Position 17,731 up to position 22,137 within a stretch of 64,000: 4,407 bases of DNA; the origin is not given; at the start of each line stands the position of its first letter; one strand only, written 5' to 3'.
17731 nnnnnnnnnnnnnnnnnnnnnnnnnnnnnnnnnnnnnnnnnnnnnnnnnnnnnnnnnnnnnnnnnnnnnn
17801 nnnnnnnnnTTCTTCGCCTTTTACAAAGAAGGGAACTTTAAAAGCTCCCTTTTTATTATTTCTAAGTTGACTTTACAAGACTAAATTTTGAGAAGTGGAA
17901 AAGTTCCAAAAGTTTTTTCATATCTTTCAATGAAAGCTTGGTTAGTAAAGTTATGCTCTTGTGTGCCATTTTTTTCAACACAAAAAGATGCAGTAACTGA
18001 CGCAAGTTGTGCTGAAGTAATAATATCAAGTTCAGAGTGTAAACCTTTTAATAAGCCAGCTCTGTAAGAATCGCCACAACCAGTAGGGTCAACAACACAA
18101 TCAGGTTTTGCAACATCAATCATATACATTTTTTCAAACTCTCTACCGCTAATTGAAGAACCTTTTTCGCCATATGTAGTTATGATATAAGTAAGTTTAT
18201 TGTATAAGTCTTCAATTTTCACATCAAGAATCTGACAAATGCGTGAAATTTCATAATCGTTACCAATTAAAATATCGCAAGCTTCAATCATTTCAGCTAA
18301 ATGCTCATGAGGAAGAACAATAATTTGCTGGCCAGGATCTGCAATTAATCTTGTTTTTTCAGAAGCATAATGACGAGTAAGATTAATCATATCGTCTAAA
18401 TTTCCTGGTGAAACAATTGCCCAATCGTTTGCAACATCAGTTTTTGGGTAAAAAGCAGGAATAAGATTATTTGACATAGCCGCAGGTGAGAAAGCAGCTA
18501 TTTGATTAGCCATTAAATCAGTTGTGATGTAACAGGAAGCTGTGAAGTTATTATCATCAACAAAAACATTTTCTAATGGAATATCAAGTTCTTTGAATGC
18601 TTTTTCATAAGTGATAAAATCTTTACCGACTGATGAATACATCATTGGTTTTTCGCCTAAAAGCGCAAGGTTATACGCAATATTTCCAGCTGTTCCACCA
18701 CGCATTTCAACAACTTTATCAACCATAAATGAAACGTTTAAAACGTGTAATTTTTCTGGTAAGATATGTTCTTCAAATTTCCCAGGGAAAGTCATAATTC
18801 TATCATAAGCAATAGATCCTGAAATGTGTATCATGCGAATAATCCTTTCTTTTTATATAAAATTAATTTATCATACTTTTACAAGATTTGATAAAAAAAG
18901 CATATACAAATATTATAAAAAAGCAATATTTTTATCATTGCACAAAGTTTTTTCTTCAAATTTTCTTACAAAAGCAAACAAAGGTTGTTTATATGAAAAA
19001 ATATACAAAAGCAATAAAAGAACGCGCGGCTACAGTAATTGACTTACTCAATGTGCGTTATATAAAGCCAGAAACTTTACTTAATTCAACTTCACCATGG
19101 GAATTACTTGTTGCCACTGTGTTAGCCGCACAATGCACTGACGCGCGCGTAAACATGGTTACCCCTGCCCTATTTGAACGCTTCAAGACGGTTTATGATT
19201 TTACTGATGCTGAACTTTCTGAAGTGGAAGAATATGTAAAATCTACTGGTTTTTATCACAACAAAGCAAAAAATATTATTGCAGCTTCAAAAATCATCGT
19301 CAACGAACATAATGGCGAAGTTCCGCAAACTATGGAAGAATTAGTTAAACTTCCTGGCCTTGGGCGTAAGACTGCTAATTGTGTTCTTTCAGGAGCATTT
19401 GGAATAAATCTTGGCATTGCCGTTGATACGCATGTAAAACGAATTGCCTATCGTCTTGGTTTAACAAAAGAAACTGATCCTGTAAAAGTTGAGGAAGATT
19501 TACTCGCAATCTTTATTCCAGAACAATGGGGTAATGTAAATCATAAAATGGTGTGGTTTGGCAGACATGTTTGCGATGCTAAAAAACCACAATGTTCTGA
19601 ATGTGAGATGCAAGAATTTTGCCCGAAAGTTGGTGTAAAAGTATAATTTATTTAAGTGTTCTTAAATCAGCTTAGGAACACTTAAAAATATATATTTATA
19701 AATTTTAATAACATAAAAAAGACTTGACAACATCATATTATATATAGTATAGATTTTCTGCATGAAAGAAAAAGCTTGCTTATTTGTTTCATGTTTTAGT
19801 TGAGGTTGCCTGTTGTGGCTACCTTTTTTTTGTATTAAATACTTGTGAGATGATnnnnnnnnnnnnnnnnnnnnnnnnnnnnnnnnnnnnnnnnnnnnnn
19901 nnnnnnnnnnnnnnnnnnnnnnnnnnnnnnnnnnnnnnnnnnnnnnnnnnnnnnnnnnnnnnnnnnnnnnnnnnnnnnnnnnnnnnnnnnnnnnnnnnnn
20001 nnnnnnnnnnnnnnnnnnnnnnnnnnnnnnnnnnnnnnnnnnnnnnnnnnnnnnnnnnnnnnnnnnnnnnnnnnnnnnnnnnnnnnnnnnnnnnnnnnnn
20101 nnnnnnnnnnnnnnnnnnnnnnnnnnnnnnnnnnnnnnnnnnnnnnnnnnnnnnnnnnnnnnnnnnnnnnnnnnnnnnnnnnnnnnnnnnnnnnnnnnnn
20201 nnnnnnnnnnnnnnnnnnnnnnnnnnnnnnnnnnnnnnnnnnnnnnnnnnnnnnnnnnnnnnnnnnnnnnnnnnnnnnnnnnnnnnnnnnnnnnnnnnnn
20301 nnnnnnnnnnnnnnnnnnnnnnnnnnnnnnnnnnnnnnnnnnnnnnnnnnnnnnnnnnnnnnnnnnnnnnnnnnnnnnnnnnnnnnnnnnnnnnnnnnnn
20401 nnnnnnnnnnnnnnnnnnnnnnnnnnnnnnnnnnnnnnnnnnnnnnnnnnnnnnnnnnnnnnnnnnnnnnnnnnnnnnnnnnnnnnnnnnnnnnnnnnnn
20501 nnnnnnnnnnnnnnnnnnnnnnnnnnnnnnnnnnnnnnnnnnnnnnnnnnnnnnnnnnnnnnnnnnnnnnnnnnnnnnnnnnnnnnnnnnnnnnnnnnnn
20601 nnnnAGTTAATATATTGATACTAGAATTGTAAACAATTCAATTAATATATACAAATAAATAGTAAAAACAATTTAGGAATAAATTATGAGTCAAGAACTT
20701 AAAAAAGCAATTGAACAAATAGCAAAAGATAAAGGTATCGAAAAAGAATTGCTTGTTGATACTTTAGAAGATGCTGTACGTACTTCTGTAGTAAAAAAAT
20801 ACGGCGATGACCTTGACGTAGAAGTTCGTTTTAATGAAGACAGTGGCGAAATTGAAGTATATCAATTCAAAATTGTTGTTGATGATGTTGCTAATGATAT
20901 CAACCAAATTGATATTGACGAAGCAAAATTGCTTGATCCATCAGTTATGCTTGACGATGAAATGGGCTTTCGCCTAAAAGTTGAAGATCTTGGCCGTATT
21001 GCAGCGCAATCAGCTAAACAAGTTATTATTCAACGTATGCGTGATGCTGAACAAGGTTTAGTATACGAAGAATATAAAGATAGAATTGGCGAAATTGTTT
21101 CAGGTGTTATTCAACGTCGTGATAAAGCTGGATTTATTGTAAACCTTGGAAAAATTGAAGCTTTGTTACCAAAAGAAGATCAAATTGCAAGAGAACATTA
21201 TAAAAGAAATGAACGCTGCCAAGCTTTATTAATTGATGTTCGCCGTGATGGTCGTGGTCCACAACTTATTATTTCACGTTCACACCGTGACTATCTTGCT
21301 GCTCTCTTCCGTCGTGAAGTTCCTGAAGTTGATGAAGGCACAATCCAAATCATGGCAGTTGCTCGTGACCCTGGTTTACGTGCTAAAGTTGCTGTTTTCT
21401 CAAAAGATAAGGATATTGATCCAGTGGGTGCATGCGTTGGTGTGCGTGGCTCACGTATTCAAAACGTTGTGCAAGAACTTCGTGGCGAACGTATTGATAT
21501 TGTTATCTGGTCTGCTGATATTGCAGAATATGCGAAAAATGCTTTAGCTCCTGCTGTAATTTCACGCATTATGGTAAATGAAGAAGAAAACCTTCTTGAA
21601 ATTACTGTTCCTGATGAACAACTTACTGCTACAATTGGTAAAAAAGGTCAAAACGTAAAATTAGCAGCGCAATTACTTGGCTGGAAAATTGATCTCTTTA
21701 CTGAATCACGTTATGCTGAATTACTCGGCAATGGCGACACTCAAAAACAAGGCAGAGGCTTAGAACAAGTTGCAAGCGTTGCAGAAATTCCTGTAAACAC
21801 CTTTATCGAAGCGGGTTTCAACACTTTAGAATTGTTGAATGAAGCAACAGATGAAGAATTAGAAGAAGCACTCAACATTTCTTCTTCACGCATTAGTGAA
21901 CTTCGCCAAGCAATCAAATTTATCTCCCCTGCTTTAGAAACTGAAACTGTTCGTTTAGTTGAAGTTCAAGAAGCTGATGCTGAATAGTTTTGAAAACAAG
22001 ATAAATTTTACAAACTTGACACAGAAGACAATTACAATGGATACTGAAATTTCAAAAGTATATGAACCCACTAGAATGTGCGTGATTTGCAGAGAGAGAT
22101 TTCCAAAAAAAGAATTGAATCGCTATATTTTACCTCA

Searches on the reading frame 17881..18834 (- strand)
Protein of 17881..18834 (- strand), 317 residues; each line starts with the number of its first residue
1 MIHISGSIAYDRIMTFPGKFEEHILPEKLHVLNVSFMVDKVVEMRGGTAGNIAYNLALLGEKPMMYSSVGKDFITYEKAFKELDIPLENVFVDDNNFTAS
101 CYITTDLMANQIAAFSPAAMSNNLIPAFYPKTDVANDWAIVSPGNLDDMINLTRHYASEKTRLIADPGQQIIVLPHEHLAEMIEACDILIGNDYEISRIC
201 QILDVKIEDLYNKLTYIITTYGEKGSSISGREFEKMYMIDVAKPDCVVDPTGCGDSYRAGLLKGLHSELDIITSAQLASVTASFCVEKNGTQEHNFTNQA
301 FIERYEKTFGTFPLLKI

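Call 8: search_protein_families(library=pfam, proteins=[window:17881-18834:-])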
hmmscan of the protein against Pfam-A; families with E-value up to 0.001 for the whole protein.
window:17881-18834:- (317 aa): 1 family
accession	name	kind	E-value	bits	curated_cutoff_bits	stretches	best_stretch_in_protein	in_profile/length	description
PF00294.29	PfkB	-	5.3e-30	105.2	25.8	1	37-293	27-297/302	pfkB family carbohydrate kinase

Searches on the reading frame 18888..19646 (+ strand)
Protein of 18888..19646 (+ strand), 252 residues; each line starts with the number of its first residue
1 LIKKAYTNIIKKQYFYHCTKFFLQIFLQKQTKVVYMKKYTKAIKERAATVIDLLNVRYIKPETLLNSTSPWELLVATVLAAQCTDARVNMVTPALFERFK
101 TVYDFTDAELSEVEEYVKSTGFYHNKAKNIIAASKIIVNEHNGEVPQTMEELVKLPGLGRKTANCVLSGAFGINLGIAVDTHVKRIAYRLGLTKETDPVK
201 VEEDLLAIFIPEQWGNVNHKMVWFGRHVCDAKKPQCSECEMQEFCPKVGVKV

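Call 8: search_protein_families(library=pfam, proteins=[window:18888-19646:+])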
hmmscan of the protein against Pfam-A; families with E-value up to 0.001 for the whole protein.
window:18888-19646:+ (252 aa): 3 families
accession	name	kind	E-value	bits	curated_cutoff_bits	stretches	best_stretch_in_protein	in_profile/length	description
PF00730.31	HhH-GPD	-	2.5e-27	95.8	26.2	1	75-206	1-103/108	HhH-GPD superfamily base excision DNA repair protein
PF00633.29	HHH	-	1.7e-09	37.4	24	1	141-168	2-29/30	Helix-hairpin-helix motif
PF10576.14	EndIII_4Fe-2S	-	0.00025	21.7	20.5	1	229-245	1-17/17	Iron-sulfur binding domain of endonuclease III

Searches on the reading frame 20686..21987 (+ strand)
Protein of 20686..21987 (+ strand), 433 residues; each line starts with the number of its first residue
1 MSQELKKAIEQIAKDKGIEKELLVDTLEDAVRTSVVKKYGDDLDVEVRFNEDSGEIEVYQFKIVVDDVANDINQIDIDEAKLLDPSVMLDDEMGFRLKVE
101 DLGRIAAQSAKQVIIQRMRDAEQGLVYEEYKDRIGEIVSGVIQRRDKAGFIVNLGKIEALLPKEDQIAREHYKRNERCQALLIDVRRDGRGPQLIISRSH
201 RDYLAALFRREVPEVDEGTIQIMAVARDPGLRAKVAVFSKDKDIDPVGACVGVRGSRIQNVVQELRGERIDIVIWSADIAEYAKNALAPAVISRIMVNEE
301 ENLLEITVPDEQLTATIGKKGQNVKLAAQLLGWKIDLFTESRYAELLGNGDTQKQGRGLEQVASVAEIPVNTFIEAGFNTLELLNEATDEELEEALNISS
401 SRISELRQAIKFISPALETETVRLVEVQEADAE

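Call 8: search_protein_families(library=pfam, proteins=[window:20686-21987:+])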
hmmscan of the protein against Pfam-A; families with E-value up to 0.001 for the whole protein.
window:20686-21987:+ (433 aa): 4 families
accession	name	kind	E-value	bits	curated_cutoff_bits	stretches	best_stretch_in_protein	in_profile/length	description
PF08529.16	NusA_N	-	2.6e-34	118.5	23.8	1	4-123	1-118/119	NusA N-terminal domain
PF13184.12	KH_5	-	2e-30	105.1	27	1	229-296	1-68/69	NusA-like KH domain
PF00575.29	S1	-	7.3e-08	33.1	22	1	131-194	1-71/74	S1 RNA binding domain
PF07650.23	KH_2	-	0.00044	20.4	22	0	280-337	3-60/78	KH domain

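Call 63: list_cluster_members(proteins=[P0001, P0121, window:20686-21987:+, window:33000-34118:+, P0122, P0124])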
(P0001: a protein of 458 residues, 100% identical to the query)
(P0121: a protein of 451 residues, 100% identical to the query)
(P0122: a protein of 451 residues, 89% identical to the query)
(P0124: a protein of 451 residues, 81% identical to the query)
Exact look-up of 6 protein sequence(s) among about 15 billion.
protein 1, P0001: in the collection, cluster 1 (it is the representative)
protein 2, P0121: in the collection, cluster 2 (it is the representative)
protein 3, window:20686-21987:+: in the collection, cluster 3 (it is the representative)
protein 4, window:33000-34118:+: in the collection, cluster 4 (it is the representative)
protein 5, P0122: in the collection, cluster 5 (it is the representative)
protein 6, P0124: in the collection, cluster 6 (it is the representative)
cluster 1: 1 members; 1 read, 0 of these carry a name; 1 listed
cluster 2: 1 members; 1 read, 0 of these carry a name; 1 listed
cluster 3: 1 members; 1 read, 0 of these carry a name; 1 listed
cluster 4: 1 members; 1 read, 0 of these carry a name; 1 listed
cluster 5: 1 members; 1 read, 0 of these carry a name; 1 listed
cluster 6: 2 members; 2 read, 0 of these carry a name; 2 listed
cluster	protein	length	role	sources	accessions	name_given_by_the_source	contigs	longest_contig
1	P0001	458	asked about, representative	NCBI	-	-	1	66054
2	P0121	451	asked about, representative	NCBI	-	-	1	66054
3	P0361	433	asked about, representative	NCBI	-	-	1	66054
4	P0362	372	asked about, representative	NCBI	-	-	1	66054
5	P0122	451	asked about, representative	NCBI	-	-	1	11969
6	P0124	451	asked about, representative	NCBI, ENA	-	-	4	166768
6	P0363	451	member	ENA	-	-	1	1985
